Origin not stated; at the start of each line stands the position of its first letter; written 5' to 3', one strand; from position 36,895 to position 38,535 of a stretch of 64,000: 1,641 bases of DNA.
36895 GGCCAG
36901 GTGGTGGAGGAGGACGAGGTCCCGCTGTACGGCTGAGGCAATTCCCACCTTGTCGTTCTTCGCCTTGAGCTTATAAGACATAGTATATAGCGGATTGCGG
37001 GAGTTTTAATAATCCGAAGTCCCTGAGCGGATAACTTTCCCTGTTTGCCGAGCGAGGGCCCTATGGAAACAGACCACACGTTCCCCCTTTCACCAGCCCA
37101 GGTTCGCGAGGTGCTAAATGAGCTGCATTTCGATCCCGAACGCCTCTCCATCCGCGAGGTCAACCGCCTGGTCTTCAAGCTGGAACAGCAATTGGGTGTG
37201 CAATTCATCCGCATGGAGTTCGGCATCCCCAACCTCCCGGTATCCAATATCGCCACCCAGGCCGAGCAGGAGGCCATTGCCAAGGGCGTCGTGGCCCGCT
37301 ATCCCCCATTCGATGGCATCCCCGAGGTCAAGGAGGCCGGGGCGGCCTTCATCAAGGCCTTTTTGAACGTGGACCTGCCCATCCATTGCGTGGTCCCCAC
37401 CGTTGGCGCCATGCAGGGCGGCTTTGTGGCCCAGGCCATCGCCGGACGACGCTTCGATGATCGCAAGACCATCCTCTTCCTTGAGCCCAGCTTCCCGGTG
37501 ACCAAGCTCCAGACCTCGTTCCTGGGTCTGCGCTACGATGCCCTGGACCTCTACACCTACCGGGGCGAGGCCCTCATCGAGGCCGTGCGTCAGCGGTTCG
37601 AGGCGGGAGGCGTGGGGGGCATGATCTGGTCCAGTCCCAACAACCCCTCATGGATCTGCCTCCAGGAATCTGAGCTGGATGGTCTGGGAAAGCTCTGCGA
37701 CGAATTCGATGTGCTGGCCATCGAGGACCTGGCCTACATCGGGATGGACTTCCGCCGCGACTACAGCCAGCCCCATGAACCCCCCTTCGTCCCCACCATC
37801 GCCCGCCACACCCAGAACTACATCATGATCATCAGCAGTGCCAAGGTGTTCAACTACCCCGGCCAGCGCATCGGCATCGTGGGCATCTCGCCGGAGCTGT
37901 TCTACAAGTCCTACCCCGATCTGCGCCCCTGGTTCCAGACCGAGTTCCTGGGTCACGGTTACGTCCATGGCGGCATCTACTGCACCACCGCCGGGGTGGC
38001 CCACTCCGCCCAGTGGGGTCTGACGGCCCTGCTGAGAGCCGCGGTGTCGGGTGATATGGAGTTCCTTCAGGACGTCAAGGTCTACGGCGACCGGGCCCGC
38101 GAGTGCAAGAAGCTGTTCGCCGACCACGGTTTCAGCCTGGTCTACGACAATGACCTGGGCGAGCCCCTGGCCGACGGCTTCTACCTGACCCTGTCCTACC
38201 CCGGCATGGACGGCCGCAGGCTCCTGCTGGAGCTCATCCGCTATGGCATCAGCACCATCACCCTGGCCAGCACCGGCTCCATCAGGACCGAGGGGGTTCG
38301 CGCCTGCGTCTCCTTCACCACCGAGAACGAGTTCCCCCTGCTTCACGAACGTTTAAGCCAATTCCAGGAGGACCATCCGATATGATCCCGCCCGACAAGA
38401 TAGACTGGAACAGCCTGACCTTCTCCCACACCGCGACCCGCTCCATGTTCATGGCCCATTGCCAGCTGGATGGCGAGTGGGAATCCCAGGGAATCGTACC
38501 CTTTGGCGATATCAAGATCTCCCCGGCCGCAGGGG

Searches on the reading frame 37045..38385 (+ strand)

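Call 37: search_protein_families(library=ncbifam, proteins=[window:37045-38385:+], max_evalue=1e-10)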
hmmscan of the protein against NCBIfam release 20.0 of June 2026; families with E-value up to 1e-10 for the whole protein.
window:37045-38385:+ (446 aa): 4 families
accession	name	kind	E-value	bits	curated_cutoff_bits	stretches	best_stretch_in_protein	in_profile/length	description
NF006756.0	PRK09276.1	subfamily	6.6e-14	51.6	507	1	48-279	27-251/387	LL-diaminopimelate aminotransferase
NF041364.1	GntC_guanitoxin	equivalog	2.9e-12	46.1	415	1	63-279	10-219/356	guanitoxin biosynthesis PLP-dependent (S)-gamma-hydroxy-L-arginine cyclodehydratase GntC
NF005732.0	PRK07550.1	equivalog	1.4e-11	44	366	1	36-285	17-257/389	aminotransferase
NF006514.0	PRK08960.1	equivalog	4.2e-11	42.3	554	1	48-280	28-247/388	pyridoxal phosphate-dependent aminotransferase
